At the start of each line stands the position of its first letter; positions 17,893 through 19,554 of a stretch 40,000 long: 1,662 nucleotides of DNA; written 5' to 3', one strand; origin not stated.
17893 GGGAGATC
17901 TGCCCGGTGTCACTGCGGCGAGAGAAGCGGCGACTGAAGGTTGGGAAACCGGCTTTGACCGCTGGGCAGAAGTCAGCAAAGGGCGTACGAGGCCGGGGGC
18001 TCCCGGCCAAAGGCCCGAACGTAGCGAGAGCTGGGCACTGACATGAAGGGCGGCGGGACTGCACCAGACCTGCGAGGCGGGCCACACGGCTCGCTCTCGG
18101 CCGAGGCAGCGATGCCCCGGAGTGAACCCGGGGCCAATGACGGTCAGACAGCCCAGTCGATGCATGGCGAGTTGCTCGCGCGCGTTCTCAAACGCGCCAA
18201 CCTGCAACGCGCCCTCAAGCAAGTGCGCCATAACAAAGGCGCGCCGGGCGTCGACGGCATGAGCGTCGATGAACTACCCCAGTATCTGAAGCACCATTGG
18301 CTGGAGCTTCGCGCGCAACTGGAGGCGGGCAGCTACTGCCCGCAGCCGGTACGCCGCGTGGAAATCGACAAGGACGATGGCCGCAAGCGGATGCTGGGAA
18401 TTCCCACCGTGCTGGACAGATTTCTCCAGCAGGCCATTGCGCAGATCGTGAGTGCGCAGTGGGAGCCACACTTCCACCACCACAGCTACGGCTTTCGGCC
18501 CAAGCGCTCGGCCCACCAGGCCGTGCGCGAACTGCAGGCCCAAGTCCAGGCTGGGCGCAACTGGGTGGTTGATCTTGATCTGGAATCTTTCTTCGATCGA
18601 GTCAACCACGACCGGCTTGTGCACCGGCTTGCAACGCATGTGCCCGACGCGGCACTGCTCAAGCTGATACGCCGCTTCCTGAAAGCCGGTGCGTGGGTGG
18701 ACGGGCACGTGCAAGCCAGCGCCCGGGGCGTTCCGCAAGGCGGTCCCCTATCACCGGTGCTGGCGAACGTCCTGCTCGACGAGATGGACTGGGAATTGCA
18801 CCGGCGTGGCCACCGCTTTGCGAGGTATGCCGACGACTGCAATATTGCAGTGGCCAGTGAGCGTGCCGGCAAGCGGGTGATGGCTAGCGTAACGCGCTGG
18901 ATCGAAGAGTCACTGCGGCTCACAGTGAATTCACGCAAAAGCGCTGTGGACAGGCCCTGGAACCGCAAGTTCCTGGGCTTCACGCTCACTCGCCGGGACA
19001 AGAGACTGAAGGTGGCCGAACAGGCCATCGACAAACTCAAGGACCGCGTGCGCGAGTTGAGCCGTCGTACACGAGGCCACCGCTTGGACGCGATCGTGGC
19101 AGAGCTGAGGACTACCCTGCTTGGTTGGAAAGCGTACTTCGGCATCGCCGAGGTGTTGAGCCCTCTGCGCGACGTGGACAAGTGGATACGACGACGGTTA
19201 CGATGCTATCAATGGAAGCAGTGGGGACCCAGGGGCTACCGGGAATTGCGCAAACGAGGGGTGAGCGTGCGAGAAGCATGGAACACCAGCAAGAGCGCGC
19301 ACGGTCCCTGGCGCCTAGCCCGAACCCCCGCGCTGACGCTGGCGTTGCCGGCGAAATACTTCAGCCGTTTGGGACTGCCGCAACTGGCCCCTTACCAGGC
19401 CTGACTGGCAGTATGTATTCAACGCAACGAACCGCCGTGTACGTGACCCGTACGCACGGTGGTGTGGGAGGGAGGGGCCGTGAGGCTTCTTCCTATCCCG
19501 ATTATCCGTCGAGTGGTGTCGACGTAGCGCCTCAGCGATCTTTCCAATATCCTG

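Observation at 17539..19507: Intact-looking group IIC intron inserted in the R' core of attC1, one base from the integrase crossover, on the top strand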

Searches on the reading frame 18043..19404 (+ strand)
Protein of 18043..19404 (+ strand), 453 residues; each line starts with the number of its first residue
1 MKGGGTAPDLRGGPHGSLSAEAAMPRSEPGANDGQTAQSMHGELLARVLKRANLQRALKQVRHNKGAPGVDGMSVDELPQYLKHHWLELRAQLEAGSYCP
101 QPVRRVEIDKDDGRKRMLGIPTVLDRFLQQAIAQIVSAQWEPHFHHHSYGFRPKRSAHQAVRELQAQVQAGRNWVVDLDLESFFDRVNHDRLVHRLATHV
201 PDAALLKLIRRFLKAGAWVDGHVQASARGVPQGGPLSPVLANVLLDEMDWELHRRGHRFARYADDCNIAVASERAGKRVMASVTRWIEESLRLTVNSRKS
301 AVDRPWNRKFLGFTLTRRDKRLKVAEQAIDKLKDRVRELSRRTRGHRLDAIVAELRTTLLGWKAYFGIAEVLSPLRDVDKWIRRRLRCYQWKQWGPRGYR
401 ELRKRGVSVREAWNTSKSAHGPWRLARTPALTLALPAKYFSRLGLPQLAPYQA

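Call 13: search_protein_families(library=pfam, proteins=[window:18043-19404:+])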
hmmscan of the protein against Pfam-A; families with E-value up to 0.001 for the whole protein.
window:18043-19404:+ (453 aa): 2 families
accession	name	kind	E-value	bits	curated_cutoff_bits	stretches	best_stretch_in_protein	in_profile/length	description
PF00078.32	RVT_1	-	1.2e-40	139.8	29.6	1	108-315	1-205/205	Reverse transcriptase (RNA-dependent DNA polymerase)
PF08388.16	GIIM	-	1.7e-14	54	23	1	330-404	2-78/80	Group II intron, maturase-specific domain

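Call 20: search_dna_similar(query=window:18043-19404:+, collection=plasmids, mode=protein, max_rows=40)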
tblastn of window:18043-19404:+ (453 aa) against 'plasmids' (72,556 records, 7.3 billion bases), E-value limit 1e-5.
The search stops at 5000 records and this limit was reached: more records match than are counted here, and every count below describes the 5000 best-scoring records only.
Records with a match: at least 5000; places in all: 8211; records where one place covers at least 80% of the query: 922.
Best place of each record, by identity: 60-80% 9; <60% 4991.
By first word of the organism name: Klebsiella 1797; Escherichia 1115; Bacillus 385; Enterococcus 308; Enterobacter 207; Citrobacter 118; Sinorhizobium 108; Shigella 107; Salmonella 67; Pseudomonas 63; and 139 more.
By predicted mobility (MOB-suite, as given by PLSDB): conjugative 2539; mobilizable 1359; non-mobilizable 1102.
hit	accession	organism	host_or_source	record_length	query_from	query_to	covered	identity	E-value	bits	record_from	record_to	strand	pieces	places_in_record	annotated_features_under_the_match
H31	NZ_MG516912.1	Proteus penneri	silver gull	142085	17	449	96%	61.7%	3e-162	514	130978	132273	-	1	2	ltrA: group II intron reverse transcriptase/maturase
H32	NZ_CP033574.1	Shewanella algae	Neophocaena phocaenoides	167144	45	449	89%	63.1%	5e-163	516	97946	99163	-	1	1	ltrA: group II intron reverse transcriptase/maturase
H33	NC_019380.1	Aeromonas hydrophila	-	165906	45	449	89%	63.1%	6e-163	516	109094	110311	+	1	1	ltrA: group II intron reverse transcriptase/maturase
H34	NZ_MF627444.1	Vibrio parahaemolyticus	shrimp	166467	45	449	89%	63.1%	6e-163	516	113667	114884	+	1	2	ltrA: group II intron reverse transcriptase/maturase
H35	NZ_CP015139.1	Escherichia coli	Homo sapiens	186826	45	449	89%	63.1%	6e-163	516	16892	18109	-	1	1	ltrA: group II intron reverse transcriptase/maturase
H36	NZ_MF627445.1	Vibrio parahaemolyticus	shrimp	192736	45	449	89%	63.1%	6e-163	516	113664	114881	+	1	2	ltrA: group II intron reverse transcriptase/maturase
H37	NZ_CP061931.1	Klebsiella michiganensis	Homo sapiens,Rectal swab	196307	45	449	89%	63.1%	6e-163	516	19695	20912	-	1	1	ltrA: group II intron reverse transcriptase/maturase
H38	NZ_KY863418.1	Enterobacter asburiae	Homo sapiens,urine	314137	45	449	89%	63.1%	6e-163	516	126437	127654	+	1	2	ltrA: group II intron reverse transcriptase/maturase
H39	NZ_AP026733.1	Shewanella xiamenensis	-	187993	45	449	89%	63.1%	1e-162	515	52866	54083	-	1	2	ltrA: group II intron reverse transcriptase/maturase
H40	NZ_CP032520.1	Cupriavidus oxalaticus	cell culture,activated sludge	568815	13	449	96%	54.4%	2e-120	394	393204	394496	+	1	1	ltrA: group II intron reverse transcriptase/maturase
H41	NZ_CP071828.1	Burkholderia anthina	pure culture,RoundUp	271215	22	448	94%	53.5%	4e-132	427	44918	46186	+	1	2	ltrA: group II intron reverse transcriptase/maturase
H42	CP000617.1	Burkholderia vietnamiensis G4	-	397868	27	450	94%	53.6%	8e-134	432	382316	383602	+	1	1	RNA-directed DNA polymerase (Reverse transcriptase)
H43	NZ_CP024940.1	Paraburkholderia hospita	soil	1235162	1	450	99%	50.4%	3e-118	387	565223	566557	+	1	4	record has no annotation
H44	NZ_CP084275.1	Caballeronia grimmiae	Leptoglossus zonatus,Cell culture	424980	1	450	99%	50.0%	2e-116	382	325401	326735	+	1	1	ltrA: group II intron reverse transcriptase/maturase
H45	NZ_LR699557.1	Paraburkholderia dioscoreae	-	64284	27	450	94%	53.0%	2e-129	419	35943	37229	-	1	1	ltrA: group II intron reverse transcriptase/maturase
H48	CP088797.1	Escherichia coli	Homo sapiens,blood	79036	5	448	98%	50.1%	1e-116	382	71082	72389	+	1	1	ltrA: group II intron reverse transcriptase/maturase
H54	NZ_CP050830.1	Klebsiella pneumoniae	milk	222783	2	448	99%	49.3%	3e-119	390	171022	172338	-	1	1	ltrA: group II intron reverse transcriptase/maturase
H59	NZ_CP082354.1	Providencia rettgeri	soil suspension,soil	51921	44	448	89%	53.4%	5e-118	387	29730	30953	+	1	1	ltrA: group II intron reverse transcriptase/maturase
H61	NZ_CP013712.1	Klebsiella pneumoniae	whole oragnism,the activated sludge of ...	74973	2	448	99%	48.0%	5e-113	372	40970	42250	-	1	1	ltrA: group II intron reverse transcriptase/maturase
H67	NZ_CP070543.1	Citrobacter freundii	Homo sapiens,endotracheal tube swab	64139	31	448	92%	50.7%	1e-122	400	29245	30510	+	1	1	ltrA: group II intron reverse transcriptase/maturase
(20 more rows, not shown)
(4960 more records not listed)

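Call 29: find_related_loci(query=window:18043-19404:+, collection=genome_contigs, flank=3000)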
Query window:18043-19404:+ (453 aa) in genome_contigs; peptide patterns used: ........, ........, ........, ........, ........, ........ (x = any residue, [..] = any of these).
600 stretches matched a pattern (row limit reached: there are more); 596 encode a relative of the query (tblastn E <= 1e-3); the best 80 are kept; 80 distinct loci.
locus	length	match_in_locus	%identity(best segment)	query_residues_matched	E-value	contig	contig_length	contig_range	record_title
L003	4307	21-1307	76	22-449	0e+0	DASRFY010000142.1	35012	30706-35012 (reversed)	MAG TPA_asm: Burkholderiales bacterium isolate SMAG_U10044 k141_938480, whole genome shotgun sequence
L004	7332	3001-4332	71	1-449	0e+0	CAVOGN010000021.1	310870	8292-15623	MAG: uncultured Gammaproteobacteria bacterium isolate MFD09779.bin.2.82 genome assembly, contig: contig_9939, whole geno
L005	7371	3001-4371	67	1-453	0e+0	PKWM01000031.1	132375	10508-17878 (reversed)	MAG: Rhodoferax sp. isolate palsa_997 73.20120500_P28.7_contig_218, whole genome shotgun sequence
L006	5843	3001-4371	65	1-453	0e+0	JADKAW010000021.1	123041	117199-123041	MAG: Candidatus Rhodoferax mariagerensis isolate Mari_18-Q3-R65-66_BATAC.397 tig00010590-10-1227790, whole genome shotgu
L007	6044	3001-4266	69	28-448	0e+0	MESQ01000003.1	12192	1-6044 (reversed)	MAG: Burkholderiales bacterium RIFOXYD12_FULL_59_19 rifoxyd3_full_scaffold_1052, whole genome shotgun sequence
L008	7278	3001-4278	68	25-449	0e+0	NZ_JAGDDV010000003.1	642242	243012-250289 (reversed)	Marinobacter sp. NFXS11 NFXS11_3, whole genome shotgun sequence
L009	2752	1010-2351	68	1-453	0e+0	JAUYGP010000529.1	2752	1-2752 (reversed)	MAG: Giesbergeria sp. isolate C24_concoct.bin.67_sub C24_k141_101909, whole genome shotgun sequence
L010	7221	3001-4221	63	44-449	1e-169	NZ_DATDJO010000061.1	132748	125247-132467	MAG: Povalibacter sp. isolate SMAG_U332 k141_700194, whole genome shotgun sequence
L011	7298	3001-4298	66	18-449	4e-159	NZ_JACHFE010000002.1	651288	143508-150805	Marinobacter oulmenensis strain DSM 22359 Ga0415358_02, whole genome shotgun sequence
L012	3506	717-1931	56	43-448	1e-156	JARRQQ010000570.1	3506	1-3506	MAG: Sedimentisphaerales bacterium isolate Spart_206_MAG scaffold_28499, whole genome shotgun sequence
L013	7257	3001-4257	55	37-452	2e-149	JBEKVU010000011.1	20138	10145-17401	MAG: Candidatus Acidiferrum sp. isolate SPRUCE 611 SPRUCE_611_11, whole genome shotgun sequence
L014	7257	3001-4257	58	37-449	5e-149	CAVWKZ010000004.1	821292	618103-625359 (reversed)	MAG: uncultured Acidobacteriaceae bacterium isolate MFD04463.bin.1.121 genome assembly, contig: contig_14930, whole geno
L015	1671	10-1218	59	48-449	4e-162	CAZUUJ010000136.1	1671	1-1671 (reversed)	MAG TPA_asm: uncultured Desulfocapsaceae bacterium isolate SRP077602_co7_573 genome assembly, contig: NODE_243614_length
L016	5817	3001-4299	54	22-450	2e-148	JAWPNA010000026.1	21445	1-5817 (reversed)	MAG: Acidobacteriota bacterium isolate Fractures_MAG_01 c_000000151679, whole genome shotgun sequence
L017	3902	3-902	73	151-450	9e-150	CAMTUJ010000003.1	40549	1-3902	MAG: uncultured Gammaproteobacteria bacterium isolate G04_MAG_00027 genome assembly, contig: G04_MAG_00027_000000000019,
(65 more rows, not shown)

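Call 30: get_annotated_region(hit=H67, flank=4000)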
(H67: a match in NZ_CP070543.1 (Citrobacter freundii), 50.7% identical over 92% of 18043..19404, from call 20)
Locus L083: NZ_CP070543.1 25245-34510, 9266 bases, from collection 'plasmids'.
description: Citrobacter freundii strain CF48846 plasmid p48846_1, complete sequence
organism: Citrobacter freundii (NCBI taxid 546)
taxonomy: Bacteria; Pseudomonadota; Gammaproteobacteria; Enterobacterales; Enterobacteriaceae; Citrobacter; Citrobacter freundii
host: -; source: Homo sapiens,endotracheal tube swab; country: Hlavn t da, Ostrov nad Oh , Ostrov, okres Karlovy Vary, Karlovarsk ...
typing (MOB-suite, as given by PLSDB): conjugative; relaxase MOBH,MOBH; mating-pair formation MPF_F
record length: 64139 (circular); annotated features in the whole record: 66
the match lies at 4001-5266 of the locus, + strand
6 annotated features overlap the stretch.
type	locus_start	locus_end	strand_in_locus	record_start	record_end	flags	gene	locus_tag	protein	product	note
CDS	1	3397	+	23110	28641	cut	-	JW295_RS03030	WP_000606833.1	Ig-like domain-containing protein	-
CDS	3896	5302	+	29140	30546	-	ltrA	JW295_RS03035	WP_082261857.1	group II intron reverse transcriptase/maturase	GO:0000373 - Group II intron splicing [Evidence IEA]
CDS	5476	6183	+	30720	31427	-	-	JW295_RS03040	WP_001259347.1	DsbC family protein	-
CDS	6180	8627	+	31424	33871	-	traC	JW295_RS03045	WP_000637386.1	type IV secretion system protein TraC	-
CDS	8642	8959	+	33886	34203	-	-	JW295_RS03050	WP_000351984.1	hypothetical protein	-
CDS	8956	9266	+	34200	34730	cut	-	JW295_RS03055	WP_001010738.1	S26 family signal peptidase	GO:0006465 - signal peptide processing [Evidence IEA]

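Call 31: get_annotated_region(hit=H54, flank=4000)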
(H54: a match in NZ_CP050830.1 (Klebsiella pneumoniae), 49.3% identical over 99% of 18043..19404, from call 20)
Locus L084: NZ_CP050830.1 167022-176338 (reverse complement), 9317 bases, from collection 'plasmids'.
description: Klebsiella pneumoniae strain Bckp067 plasmid pBckp067, complete sequence
organism: Klebsiella pneumoniae (NCBI taxid 573)
taxonomy: Bacteria; Pseudomonadota; Gammaproteobacteria; Enterobacterales; Enterobacteriaceae; Klebsiella; Klebsiella pneumoniae
host: -; source: milk; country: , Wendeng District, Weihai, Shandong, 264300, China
typing (MOB-suite, as given by PLSDB): non-mobilizable; replicon IncFIB,IncU
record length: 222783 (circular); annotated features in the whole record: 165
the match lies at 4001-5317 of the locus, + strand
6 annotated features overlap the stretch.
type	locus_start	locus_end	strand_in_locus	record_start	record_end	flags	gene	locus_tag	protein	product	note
CDS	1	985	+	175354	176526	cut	-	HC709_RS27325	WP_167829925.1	MFS transporter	GO:0055085 - transmembrane transport [Evidence IEA]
CDS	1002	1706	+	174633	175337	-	-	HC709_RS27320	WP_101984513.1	gamma-glutamylcyclotransferase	GO:0006751 - glutathione catabolic process [Evidence IEA]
CDS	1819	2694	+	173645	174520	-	-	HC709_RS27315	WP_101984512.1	LysR family transcriptional regulator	GO:0006355 - regulation of DNA-templated transcription [Evidence IEA]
CDS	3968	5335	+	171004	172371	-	ltrA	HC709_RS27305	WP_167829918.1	group II intron reverse transcriptase/maturase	GO:0000373 - Group II intron splicing [Evidence IEA]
CDS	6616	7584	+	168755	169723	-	-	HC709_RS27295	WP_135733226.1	IS110 family transposase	-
CDS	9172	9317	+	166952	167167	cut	-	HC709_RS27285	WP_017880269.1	class II holin family protein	GO:0019835 - cytolysis [Evidence IEA]; GO:0044659 - viral release from host cell by cytolysis [Evidence IEA]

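Call 32: get_annotated_region(hit=H48, flank=4000)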
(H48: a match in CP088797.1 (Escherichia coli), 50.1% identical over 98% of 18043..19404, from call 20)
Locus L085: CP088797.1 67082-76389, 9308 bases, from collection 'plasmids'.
description: Escherichia coli strain B16EC0481 plasmid pB16EC0481-1, complete sequence
organism: Escherichia coli (NCBI taxid 562)
taxonomy: Bacteria; Pseudomonadota; Gammaproteobacteria; Enterobacterales; Enterobacteriaceae; Escherichia; Escherichia coli
host: -; source: Homo sapiens,blood; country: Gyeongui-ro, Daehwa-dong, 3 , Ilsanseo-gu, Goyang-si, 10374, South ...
typing (MOB-suite, as given by PLSDB): non-mobilizable; replicon IncFIA,IncFIB
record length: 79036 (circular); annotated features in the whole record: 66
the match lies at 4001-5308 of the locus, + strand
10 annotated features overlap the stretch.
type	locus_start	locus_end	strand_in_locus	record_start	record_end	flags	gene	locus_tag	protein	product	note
CDS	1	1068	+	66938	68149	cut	aatD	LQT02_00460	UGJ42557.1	dispersin export-associated protein AatD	-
CDS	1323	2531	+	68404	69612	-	-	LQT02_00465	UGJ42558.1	IS256 family transposase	-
predicted_resistance_gene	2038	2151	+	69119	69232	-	astA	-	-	heat-stable enterotoxin EAST1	predicted by amrfinderplus; class ; identity 100.0%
CDS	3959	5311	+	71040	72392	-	ltrA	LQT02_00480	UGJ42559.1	group II intron reverse transcriptase/maturase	-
CDS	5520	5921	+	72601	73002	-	-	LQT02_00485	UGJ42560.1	hypothetical protein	-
CDS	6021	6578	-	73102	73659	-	-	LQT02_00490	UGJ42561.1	recombinase family protein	-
CDS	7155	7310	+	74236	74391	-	-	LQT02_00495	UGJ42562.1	hypothetical protein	-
CDS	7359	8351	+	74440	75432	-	-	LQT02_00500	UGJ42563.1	hypothetical protein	-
CDS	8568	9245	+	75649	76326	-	tnpA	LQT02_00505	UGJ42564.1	IS66-like element accessory protein TnpA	-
CDS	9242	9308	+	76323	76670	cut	tnpB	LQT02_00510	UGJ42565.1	IS66 family insertion sequence element accessory protein TnpB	-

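Call 52: get_annotated_region(hit=H59, flank=4000)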
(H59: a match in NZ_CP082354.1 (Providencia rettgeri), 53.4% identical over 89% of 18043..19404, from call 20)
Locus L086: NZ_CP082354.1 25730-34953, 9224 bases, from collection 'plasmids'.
description: Providencia rettgeri strain VCSW10 plasmid pVCSW10.3, complete sequence
organism: Providencia rettgeri (NCBI taxid 587)
taxonomy: Bacteria; Pseudomonadota; Gammaproteobacteria; Enterobacterales; Morganellaceae; Providencia; Providencia rettgeri
host: -; source: soil suspension,soil; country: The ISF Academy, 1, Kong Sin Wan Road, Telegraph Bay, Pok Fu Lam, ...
typing (MOB-suite, as given by PLSDB): non-mobilizable; replicon rep_cluster_1220
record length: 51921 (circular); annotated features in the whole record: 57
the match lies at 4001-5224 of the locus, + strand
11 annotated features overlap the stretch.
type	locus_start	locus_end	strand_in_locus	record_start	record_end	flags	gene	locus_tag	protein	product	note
CDS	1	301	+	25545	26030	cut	-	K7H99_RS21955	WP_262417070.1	transglycosylase SLT domain-containing protein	-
CDS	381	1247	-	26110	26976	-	-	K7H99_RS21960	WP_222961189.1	LPD29 domain-containing protein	-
CDS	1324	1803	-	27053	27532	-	-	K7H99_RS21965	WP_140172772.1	antirestriction protein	-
CDS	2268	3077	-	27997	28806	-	-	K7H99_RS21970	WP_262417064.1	N-6 DNA methylase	GO:0006306 - DNA methylation [Evidence IEA]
CDS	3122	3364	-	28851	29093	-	-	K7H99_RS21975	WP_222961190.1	hypothetical protein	-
CDS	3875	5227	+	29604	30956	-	ltrA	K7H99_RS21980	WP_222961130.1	group II intron reverse transcriptase/maturase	GO:0000373 - Group II intron splicing [Evidence IEA]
CDS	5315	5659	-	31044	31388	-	-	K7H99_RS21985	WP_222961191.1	hypothetical protein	-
CDS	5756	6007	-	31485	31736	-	-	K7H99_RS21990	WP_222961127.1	hypothetical protein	-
CDS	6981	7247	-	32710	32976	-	-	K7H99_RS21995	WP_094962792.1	hypothetical protein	-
CDS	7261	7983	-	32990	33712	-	-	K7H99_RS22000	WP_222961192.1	plasmid SOS inhibition protein A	-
CDS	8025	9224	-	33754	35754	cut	-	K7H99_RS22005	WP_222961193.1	ParB/RepB/Spo0J family partition protein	-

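Call 53: get_annotated_region(hit=H61, flank=4000)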
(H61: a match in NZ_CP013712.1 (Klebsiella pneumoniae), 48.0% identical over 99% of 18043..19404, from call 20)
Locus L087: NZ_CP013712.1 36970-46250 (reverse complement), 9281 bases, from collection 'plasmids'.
description: Klebsiella pneumoniae strain J1 plasmid 1, complete sequence
organism: Klebsiella pneumoniae (NCBI taxid 573)
taxonomy: Bacteria; Pseudomonadota; Gammaproteobacteria; Enterobacterales; Enterobacteriaceae; Klebsiella; Klebsiella pneumoniae
host: -; source: whole oragnism,the activated sludge of Harbin Taiping wastewater treatment plant; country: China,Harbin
typing (MOB-suite, as given by PLSDB): non-mobilizable
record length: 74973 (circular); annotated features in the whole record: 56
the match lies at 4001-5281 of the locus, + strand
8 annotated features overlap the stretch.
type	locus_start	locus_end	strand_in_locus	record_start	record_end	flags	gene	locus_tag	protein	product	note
CDS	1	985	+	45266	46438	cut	-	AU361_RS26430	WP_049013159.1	MFS transporter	GO:0055085 - transmembrane transport [Evidence IEA]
CDS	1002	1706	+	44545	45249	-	-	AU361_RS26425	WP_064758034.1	gamma-glutamylcyclotransferase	GO:0006751 - glutathione catabolic process [Evidence IEA]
CDS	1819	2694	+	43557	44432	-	-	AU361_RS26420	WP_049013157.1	LysR family transcriptional regulator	GO:0006355 - regulation of DNA-templated transcription [Evidence IEA]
CDS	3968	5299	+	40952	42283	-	ltrA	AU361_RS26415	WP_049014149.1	group II intron reverse transcriptase/maturase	GO:0000373 - Group II intron splicing [Evidence IEA]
CDS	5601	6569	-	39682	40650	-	-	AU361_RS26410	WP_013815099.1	IS5-like element IS903B family transposase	GO:0006313 - DNA transposition [Evidence IEA]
CDS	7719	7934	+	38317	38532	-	-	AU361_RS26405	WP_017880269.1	class II holin family protein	GO:0019835 - cytolysis [Evidence IEA]; GO:0044659 - viral release from host cell by cytolysis [Evidence IEA]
CDS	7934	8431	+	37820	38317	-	-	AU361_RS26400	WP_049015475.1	lysozyme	-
CDS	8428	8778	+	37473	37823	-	-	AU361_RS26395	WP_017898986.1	hypothetical protein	-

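Call 62: find_encoding_contigs(protein=window:18043-19404:+, flank=3000, max_places=10)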
Protein window:18043-19404:+ (453 aa): no gene with exactly this product is on record in the collection.

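Call 64: find_encoding_contigs(protein=window:18160-19404:+, flank=3000, max_places=10)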
Protein window:18160-19404:+ (414 aa): 2 contigs read that carry it; 1 place shown.
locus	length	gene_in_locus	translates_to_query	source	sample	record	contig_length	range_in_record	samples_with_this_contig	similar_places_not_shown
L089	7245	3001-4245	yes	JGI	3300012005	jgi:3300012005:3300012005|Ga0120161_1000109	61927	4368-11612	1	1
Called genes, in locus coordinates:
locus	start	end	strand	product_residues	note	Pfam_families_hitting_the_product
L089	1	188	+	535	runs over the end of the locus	PF00581:Rhodanese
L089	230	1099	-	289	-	PF01145:Band_7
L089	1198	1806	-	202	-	PF13495:Phage_int_SAM_4, PF00589:Phage_integrase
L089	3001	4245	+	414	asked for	PF00078:RVT_1, PF08388:GIIM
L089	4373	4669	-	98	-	PF05016:ParE_toxin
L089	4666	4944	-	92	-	PF09720:Unstab_antitox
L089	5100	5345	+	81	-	PF02604:PhdYeFM_antitox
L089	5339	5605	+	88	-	PF05016:ParE_toxin (weak), PF06769:YoeB_toxin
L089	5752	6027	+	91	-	PF04365:BrnT_toxin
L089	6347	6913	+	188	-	PF13302:Acetyltransf_3, PF00583:Acetyltransf_1, PF08445:FR47 (faint)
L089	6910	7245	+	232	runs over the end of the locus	PF01177:Asp_Glu_race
